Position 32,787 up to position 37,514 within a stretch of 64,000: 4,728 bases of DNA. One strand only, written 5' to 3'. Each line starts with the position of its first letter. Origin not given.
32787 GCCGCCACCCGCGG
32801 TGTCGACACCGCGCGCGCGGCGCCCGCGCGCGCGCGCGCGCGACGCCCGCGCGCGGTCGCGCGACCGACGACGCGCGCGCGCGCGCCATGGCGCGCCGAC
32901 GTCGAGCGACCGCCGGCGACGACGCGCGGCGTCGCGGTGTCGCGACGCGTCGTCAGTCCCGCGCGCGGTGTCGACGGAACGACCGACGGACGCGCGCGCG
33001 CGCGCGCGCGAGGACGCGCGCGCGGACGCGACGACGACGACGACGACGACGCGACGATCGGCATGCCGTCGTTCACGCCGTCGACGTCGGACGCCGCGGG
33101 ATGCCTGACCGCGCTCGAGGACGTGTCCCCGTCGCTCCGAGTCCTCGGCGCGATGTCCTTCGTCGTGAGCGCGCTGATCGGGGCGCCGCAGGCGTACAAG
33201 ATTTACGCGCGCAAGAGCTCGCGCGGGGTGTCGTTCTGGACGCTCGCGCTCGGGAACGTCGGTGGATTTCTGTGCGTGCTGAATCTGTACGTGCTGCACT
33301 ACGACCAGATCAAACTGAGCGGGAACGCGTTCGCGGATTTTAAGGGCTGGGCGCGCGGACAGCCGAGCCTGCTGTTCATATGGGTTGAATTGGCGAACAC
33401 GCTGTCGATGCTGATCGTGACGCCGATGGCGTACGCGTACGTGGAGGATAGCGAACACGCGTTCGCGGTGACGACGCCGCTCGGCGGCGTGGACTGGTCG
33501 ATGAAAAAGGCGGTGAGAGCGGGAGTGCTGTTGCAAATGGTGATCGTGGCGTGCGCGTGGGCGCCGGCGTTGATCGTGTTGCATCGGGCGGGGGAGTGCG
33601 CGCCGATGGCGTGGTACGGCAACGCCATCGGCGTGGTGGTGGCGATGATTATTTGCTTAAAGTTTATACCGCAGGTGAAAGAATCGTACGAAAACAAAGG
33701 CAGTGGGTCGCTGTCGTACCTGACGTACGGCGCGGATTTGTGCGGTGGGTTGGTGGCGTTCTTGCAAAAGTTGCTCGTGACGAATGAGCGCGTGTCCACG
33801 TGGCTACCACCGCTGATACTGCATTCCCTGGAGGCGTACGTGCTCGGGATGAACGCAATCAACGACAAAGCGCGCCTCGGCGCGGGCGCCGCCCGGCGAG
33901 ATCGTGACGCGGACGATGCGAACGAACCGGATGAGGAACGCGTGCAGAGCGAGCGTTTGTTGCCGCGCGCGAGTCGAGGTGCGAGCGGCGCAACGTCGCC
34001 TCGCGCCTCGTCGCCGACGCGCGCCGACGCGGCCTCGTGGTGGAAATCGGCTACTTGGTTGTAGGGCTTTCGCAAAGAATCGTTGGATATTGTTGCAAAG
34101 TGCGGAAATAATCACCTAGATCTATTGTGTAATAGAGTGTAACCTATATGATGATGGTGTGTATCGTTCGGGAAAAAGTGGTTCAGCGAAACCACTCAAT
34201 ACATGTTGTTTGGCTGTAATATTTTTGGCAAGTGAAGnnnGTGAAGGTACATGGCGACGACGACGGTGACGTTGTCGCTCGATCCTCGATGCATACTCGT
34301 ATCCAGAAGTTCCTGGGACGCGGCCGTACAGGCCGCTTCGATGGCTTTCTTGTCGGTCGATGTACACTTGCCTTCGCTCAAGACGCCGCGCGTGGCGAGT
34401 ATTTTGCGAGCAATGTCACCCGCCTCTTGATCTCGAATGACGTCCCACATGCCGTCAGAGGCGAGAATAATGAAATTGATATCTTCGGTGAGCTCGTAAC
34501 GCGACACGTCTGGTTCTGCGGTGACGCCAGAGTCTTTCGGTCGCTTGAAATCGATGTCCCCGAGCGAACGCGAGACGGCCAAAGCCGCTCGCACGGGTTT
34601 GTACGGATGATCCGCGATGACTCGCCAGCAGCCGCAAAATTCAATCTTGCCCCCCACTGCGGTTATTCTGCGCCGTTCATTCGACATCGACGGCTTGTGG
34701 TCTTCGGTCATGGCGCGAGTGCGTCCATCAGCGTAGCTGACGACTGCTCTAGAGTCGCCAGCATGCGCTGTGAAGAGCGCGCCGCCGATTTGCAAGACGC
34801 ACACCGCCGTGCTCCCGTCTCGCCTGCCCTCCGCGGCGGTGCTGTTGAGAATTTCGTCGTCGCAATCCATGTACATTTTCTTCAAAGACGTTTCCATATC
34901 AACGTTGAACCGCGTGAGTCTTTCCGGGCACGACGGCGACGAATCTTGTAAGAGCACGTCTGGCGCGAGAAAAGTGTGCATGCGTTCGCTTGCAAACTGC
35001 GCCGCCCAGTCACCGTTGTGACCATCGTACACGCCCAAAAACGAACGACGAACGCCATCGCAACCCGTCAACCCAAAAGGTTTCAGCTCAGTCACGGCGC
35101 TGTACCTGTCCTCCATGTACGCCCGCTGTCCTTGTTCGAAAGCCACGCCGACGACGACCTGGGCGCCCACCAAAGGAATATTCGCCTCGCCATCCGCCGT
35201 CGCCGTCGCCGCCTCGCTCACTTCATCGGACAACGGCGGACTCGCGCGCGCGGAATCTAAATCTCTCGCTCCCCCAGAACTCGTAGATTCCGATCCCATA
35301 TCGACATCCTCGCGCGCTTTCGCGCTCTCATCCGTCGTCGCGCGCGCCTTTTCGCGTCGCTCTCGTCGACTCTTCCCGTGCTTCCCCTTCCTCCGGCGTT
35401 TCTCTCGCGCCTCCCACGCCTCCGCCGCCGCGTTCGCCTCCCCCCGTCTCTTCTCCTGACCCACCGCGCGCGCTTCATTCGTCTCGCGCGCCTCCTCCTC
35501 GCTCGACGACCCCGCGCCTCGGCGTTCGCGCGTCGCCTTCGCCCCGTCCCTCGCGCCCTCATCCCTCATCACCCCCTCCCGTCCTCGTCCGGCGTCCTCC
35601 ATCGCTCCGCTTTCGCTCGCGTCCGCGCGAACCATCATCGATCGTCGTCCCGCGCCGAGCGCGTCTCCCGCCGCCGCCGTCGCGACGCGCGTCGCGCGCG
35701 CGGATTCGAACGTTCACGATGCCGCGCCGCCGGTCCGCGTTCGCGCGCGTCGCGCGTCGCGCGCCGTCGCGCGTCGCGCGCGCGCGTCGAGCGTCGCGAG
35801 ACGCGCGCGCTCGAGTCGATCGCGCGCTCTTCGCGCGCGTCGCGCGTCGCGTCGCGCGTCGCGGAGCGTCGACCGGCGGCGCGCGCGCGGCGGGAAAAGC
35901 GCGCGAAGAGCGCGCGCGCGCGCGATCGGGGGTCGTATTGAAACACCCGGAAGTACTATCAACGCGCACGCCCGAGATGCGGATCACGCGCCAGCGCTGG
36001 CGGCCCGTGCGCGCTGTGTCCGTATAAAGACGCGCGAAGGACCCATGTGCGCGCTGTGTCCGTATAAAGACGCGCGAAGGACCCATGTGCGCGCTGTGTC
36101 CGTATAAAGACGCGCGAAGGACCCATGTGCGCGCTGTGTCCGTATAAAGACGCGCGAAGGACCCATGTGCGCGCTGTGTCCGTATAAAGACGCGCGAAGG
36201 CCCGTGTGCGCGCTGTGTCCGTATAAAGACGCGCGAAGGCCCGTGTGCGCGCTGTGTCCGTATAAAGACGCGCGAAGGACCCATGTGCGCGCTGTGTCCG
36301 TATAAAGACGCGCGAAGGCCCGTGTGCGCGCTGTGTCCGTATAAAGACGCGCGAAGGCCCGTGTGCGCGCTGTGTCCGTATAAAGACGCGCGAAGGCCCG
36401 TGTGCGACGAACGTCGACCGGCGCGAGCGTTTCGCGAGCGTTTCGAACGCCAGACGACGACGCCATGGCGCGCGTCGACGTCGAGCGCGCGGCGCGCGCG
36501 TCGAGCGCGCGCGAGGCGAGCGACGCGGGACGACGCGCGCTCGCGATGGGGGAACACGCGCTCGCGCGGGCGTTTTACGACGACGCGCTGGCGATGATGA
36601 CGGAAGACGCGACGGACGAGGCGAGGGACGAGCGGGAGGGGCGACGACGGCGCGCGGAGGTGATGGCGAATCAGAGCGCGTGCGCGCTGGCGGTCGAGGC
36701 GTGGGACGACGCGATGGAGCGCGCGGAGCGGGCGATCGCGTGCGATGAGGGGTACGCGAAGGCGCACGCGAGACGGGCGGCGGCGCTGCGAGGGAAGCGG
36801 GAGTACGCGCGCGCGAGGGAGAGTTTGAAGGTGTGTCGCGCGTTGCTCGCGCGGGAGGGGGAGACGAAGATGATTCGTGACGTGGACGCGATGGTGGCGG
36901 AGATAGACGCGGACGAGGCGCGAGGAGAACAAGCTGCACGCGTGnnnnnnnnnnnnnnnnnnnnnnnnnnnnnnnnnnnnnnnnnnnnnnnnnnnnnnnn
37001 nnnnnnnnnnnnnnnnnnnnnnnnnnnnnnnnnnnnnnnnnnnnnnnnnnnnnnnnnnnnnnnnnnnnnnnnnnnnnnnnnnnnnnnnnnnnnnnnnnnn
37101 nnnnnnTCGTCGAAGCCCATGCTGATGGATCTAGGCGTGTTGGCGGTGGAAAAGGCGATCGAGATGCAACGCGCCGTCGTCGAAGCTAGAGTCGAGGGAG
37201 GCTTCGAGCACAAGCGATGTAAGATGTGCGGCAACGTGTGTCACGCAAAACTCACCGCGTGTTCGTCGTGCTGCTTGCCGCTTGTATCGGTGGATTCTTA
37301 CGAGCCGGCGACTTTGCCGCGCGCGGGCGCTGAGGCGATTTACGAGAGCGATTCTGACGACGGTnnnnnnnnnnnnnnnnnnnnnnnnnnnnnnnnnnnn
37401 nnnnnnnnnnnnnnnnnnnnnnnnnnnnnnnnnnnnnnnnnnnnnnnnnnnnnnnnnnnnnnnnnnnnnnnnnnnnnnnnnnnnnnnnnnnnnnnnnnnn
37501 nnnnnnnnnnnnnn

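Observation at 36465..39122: Unusual TPR + J-domain + GlcNAc-transferase-like fusion, an O-GlcNAc-transferase-like architecture built from a different GT family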

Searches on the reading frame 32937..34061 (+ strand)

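Call 13: search_protein_families(library=pfam, proteins=[window:32937-34061:+], max_evalue=0.01)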
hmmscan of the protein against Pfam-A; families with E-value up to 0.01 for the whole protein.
window:32937-34061:+ (375 aa): 2 families
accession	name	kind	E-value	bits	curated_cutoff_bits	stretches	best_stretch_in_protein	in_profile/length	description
PF04193.19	PQ-loop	-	1.1e-20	73.5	22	2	68-124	3-59/61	PQ loop repeat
PF11286.13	DUF3087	-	0.0077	16.1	23.4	0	192-249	17-72/165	Protein of unknown function (DUF3087)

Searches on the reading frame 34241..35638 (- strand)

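Call 13: search_protein_families(library=pfam, proteins=[window:34241-35638:-], max_evalue=0.01)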
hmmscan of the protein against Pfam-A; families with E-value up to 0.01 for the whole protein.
window:34241-35638:- (466 aa): 3 families
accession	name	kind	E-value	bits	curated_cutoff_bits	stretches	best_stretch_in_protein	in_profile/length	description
PF00481.26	PP2C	-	3e-50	171.7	20.3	1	169-457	9-255/255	Protein phosphatase 2C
PF13672.11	PP2C_2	-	2.8e-05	24.2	24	1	234-405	64-182/209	Protein phosphatase 2C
PF11025.13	GP40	-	0.0014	18.9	21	1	116-193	80-153/164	Glycoprotein GP40 of Cryptosporidium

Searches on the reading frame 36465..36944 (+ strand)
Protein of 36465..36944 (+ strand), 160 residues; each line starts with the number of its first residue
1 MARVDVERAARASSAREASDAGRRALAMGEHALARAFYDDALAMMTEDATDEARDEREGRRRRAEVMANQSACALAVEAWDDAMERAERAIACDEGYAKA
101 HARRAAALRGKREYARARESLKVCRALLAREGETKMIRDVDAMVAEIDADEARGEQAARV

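Call 24: search_solved_structures(query=A3, max_evalue=0.1, show_alignments=3)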
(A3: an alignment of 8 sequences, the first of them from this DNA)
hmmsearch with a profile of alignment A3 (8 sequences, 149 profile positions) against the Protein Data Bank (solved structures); distinct sequences matched with E-value up to 0.1: 98 (the best 60 are shown).
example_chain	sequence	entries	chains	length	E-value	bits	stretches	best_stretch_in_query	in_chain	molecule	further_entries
7kw7_E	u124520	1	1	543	2.4e-13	53.7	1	28-116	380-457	Stress-induced-phosphoprotein 1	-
9hb4_G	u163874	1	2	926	9.6e-12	48.5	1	22-105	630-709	Sperm-associated antigen 1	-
2lni_A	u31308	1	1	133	1.3e-09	41.5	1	30-116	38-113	Stress-induced-phosphoprotein 1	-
4gco_A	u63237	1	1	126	9e-09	38.9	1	13-110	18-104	Protein STI-1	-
2dba_A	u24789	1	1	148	1.9e-08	37.8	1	40-116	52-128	Smooth muscle cell associated protein-1, isoform 2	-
5lyn_A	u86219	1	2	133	2.9e-08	37.2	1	3-131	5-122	Small glutamine-rich tetratricopeptide repeat-containing protein 2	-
5lyp_A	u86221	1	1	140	3.2e-08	37.1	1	6-131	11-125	Small glutamine-rich tetratricopeptide repeat-containing protein 2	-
9qhb_A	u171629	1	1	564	9.5e-08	35.5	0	19-66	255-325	Engineered tetratricopeptide repeat protein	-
2vyi_A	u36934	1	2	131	2.5e-07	34.2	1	9-107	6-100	SGTA PROTEIN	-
9uib_A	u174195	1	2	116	2.6e-07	34.2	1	13-130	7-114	Protein SGT1 homolog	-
9llv_A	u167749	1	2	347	2.8e-07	34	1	6-131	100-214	Small glutamine-rich tetratricopeptide repeat-containing protein 2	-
7obe_A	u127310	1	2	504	3.6e-07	33.7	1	9-141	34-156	Isoform 2 of Serine/threonine-protein phosphatase 5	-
5jjt_A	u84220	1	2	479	3.8e-07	33.6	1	10-141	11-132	Serine/threonine-protein phosphatase 5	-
6fdp_A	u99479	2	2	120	9.5e-07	32.3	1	47-112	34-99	RNA polymerase II-associated protein 3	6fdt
1ihg_A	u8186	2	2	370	1.1e-06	32.1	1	18-141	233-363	Cyclophilin 40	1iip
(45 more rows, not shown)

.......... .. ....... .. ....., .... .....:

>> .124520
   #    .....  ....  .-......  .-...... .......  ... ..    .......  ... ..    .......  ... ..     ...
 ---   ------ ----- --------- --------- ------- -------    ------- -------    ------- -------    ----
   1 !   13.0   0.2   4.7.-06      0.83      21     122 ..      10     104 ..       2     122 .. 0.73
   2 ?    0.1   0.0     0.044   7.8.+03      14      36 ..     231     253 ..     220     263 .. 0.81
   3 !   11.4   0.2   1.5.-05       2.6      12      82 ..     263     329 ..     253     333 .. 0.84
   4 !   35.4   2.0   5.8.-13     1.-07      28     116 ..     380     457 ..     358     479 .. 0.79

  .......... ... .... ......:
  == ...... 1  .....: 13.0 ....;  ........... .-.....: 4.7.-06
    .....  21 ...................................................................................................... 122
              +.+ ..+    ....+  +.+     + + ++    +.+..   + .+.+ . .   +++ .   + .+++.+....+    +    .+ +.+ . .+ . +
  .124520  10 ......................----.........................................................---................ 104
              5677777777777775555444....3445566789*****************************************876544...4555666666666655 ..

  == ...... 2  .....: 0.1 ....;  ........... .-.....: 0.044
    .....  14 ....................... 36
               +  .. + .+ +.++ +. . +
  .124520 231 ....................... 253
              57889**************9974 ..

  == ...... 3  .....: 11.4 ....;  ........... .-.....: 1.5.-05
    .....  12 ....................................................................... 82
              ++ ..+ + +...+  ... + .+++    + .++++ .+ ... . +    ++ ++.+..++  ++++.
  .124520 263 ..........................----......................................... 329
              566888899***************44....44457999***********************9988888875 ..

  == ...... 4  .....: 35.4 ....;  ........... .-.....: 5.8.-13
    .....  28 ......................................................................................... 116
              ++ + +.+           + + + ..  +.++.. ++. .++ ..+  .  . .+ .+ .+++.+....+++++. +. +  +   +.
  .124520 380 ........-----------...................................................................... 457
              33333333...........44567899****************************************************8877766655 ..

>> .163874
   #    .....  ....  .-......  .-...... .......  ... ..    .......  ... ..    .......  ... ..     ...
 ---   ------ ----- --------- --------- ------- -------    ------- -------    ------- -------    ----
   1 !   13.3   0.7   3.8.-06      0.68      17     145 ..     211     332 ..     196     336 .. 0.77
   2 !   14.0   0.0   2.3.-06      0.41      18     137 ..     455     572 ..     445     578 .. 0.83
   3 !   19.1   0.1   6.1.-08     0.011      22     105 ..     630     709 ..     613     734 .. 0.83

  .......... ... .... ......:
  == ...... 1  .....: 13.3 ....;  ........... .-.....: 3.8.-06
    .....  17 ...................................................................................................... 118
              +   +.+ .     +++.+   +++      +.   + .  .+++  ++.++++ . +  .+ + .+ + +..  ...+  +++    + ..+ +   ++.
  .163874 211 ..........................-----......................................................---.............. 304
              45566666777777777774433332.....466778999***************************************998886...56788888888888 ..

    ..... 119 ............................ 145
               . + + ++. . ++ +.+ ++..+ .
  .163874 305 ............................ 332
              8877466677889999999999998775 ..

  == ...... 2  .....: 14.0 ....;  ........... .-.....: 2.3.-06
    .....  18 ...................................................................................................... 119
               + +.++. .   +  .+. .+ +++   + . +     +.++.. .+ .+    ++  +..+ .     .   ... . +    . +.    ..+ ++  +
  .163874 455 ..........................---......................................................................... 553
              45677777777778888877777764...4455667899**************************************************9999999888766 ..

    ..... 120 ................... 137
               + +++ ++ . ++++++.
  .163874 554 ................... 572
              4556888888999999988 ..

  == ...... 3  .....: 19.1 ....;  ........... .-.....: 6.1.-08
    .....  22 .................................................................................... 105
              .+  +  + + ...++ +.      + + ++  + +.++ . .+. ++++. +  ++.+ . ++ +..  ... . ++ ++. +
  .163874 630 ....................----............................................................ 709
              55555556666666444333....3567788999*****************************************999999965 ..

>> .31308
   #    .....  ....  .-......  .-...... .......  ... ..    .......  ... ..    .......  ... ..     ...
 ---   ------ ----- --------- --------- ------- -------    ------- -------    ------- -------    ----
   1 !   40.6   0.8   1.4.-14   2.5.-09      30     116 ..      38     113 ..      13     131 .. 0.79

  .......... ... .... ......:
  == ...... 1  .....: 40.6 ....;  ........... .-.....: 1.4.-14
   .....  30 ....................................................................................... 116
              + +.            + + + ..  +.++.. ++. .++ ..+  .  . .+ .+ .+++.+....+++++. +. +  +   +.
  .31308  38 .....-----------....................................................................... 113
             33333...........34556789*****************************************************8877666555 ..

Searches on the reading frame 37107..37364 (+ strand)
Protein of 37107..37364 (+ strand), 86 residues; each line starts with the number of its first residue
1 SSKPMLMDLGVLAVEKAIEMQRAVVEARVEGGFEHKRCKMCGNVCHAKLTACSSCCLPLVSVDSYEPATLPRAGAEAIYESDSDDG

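Call 71: search_protein_families(library=pfam, proteins=[window:37107-37364:+], max_evalue=10)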
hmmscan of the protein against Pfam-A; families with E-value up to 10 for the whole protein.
seq(86 aa): 2 families
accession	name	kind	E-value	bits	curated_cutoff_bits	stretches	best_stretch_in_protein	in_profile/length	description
PF11077.13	DUF2616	-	0.033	14.4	25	1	29-62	52-78/171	Protein of unknown function (DUF2616)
PF01964.24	ThiC_Rad_SAM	-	0.17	11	25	1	15-50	383-418/420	Radical SAM ThiC family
